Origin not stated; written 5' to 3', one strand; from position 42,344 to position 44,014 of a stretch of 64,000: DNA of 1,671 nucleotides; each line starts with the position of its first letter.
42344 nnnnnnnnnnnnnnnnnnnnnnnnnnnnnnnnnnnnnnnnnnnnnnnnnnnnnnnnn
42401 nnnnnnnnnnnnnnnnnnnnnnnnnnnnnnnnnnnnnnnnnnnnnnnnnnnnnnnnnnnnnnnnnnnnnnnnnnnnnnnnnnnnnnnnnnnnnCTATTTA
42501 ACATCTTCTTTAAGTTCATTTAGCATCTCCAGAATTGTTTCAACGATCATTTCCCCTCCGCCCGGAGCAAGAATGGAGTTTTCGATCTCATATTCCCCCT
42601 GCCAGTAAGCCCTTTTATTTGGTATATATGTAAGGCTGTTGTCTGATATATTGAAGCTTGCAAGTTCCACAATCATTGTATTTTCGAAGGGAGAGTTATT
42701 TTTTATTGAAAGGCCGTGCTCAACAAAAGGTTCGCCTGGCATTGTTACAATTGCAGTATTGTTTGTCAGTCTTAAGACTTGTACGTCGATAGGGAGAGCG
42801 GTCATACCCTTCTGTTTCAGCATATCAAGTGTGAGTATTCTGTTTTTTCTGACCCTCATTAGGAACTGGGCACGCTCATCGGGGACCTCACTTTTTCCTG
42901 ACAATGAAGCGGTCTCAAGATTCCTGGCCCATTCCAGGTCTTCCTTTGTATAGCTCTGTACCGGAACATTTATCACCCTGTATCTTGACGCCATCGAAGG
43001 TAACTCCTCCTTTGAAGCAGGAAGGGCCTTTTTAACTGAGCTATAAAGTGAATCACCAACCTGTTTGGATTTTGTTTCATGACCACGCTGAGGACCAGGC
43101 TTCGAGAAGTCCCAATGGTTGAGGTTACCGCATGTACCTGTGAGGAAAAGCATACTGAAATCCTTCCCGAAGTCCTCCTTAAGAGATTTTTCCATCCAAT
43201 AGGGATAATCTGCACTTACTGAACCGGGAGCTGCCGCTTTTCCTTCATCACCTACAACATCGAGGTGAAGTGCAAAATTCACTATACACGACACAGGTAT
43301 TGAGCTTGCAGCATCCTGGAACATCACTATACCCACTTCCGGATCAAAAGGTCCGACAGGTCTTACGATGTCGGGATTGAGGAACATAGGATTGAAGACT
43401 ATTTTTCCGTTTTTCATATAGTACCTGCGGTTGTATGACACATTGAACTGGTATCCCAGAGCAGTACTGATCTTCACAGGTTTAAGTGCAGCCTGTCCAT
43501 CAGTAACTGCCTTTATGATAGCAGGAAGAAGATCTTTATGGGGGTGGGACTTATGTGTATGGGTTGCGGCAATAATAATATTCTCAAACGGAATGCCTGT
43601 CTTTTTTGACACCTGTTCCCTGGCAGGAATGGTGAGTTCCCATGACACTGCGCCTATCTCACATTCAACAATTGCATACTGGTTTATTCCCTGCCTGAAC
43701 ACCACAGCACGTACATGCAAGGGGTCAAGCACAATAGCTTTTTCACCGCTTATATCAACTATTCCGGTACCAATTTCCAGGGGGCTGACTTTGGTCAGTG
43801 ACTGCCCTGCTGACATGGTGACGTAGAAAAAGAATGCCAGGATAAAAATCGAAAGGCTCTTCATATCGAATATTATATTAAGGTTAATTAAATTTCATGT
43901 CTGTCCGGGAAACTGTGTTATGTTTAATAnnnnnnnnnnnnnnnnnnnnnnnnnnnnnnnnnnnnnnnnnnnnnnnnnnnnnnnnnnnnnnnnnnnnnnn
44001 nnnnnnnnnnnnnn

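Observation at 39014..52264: Nine-gene co-directional island of 'lysosome-like' hydrolases: candidate glycosphingolipid/glycolipid catabolic system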

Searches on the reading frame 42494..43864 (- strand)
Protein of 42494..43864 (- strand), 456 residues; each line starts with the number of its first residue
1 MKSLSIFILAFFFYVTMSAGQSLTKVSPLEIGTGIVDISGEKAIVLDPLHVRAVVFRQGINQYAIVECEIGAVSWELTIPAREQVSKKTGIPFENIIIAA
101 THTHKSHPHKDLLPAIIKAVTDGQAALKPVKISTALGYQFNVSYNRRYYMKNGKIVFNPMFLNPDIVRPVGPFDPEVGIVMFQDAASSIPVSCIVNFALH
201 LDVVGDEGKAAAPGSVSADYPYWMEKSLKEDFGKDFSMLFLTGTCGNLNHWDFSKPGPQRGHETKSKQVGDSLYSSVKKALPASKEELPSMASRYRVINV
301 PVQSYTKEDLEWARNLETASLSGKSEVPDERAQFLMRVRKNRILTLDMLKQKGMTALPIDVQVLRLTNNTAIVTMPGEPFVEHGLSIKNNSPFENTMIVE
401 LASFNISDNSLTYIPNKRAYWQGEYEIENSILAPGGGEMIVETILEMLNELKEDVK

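Call 3: search_protein_families(library=pfam, proteins=[window:42494-43864:-], max_evalue=0.01)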
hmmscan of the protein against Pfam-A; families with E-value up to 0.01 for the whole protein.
window:42494-43864:- (456 aa): 0 families

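Call 4: search_protein_families(library=ncbifam, proteins=[window:42494-43864:-], max_evalue=0.01)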
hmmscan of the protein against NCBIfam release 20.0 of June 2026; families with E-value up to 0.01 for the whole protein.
window:42494-43864:- (456 aa): 0 families
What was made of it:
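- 42494..43864 (-): Short ceramidase-superfamily Zn amidase, 'CER-B' type, with signal peptide. No Pfam or NCBIfam hit (calls 3, 4).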

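Call 72: find_homologous_proteins(query=window:42494-43864:-)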
Query window:42494-43864:- (456 aa): 380 proteins with E <= 0.001 among 5933 candidates; the best 120 are listed.
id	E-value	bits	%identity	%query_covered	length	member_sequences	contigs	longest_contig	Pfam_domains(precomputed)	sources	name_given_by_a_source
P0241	0.0e+0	1027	100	100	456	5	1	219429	-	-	-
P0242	1.6e-238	810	75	100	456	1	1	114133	-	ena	-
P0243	6.5e-238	808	75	100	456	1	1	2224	-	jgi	-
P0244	1.9e-237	806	74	99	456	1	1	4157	-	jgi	jgi:neutral ceramidase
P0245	1.6e-236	803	75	99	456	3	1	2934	-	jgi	jgi:hypothetical protein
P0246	2.1e-232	790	74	99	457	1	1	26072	-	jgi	jgi:neutral ceramidase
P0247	2.9e-229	779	75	94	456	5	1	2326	-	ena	-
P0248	6.7e-226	768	71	99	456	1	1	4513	-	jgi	jgi:neutral ceramidase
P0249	1.1e-191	656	62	100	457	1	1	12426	-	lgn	-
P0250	6.9e-186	637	60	100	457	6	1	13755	-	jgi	jgi:neutral ceramidase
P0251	7.1e-184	630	60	100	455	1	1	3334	-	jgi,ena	-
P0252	1.3e-183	629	61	96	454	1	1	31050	-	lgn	-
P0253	2.9e-182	625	62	96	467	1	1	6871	-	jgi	jgi:neutral ceramidase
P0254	5.3e-182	624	59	100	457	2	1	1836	-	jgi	jgi:neutral ceramidase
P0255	1.0e-181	623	59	100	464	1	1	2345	-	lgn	-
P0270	1.1e-173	596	58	98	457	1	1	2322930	-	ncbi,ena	-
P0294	6.7e-164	564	55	99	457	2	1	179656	-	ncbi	-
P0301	1.1e-159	550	53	99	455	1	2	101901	-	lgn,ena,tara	tara:strand:- start:7453 stop:8820 length:1368 start_codon:yes stop_codon:yes gene_type:complete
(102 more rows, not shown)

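Call 73: find_encoding_contigs(protein=P0270, flank=10000, max_places=1)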
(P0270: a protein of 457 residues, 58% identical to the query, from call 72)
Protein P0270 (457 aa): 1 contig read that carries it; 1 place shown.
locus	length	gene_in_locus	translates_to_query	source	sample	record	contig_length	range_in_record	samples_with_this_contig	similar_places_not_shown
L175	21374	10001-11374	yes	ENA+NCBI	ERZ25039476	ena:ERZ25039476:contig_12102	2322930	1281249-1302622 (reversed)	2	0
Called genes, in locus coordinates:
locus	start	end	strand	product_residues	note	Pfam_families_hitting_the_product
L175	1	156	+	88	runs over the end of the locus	-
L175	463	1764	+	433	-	PF00202:Aminotran_3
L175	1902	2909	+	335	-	PF02737:3HCDH_N, PF00725:3HCDH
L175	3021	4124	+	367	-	PF01244:Peptidase_M19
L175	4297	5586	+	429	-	PF07690:MFS_1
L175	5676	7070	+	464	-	PF04734:Ceramidase_alk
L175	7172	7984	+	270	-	PF03476:MOSC_N, PF03473:MOSC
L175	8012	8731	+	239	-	-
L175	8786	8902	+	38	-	-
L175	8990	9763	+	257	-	PF00106:adh_short, PF08659:KR, PF23441:SDR, PF13561:adh_short_C2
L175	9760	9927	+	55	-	-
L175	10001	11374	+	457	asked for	-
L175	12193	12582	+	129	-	PF01042:Ribonuc_L-PSP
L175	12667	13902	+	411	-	PF14522:Cytochrome_C7 (faint), PF14537:Cytochrom_c3_2 (faint), PF13435:Cytochrome_C554 (faint)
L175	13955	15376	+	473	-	PF16499:Melibiase_2, PF17801:Melibiase_C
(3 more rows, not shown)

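Call 74: find_encoding_contigs(protein=P0294, flank=10000, max_places=1)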
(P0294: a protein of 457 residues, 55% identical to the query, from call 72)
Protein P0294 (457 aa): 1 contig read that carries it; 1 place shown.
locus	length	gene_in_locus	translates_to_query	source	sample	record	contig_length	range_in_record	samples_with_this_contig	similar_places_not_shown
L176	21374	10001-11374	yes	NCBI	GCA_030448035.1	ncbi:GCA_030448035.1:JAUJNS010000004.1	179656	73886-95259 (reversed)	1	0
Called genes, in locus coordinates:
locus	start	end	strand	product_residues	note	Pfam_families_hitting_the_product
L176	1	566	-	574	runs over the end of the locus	-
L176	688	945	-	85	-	PF05506:PLipase_C_C (weak), PF18962:Por_Secre_tail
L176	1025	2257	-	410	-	PF26549:Tricorn_N (faint)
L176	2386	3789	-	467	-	PF09423:PhoD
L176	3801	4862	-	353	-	-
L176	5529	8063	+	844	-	PF16126:DUF4838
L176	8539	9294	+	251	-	-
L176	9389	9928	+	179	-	PF00884:Sulfatase, PF16347:SGSH_C, PF14707:Sulfatase_C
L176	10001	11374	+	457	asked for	-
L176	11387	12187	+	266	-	PF01177:Asp_Glu_race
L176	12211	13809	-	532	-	PF07969:Amidohydro_3 (weak), PF01979:Amidohydro_1 (faint), PF07969:Amidohydro_3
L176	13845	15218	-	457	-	PF04734:Ceramidase_alk (weak)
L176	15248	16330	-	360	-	PF01244:Peptidase_M19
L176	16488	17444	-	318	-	PF02737:3HCDH_N, PF00725:3HCDH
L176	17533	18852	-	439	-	PF00202:Aminotran_3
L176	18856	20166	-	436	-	PF07690:MFS_1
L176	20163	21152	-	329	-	PF02737:3HCDH_N, PF00725:3HCDH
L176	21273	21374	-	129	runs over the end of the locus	PF01042:Ribonuc_L-PSP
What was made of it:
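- L176 adds an Asp/Glu racemase and an Amidohydro_3 (D-aminoacylase-like) protein between the two CER types (call 74).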

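Call 75: find_encoding_contigs(protein=P0301, flank=10000, max_places=1)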
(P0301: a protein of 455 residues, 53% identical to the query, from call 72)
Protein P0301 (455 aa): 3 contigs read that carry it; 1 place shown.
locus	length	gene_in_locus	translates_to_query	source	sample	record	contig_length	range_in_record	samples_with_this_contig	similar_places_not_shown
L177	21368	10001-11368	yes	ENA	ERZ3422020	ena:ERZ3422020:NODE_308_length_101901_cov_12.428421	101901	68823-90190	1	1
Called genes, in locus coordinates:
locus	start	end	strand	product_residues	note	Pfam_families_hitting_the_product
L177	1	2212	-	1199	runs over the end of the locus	PF07660:STN, PF13620:CarboxypepD_reg, PF13715:CarbopepD_reg_2, PF07715:Plug, PF00593:TonB_dep_Rec_b-barrel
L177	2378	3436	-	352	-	PF04773:FecR, PF16344:FecR_C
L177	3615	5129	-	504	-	PF18962:Por_Secre_tail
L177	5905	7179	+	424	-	PF00155:Aminotran_1_2 (faint), PF01041:DegT_DnrJ_EryC1, PF01053:Cys_Met_Meta_PP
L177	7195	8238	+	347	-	PF01408:GFO_IDH_MocA, PF02894:GFO_IDH_MocA_C, PF22725:GFO_IDH_MocA_C3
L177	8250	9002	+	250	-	PF02585:PIG-L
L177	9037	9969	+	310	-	-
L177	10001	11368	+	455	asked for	-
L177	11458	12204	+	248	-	PF06452:CBM9_1, PF16011:CBM9_2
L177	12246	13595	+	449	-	PF13520:AA_permease_2, PF00324:AA_permease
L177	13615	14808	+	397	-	PF00294:PfkB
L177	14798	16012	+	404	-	PF01232:Mannitol_dh, PF08125:Mannitol_dh_C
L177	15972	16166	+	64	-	-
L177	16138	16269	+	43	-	-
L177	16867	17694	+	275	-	PF09357:RteC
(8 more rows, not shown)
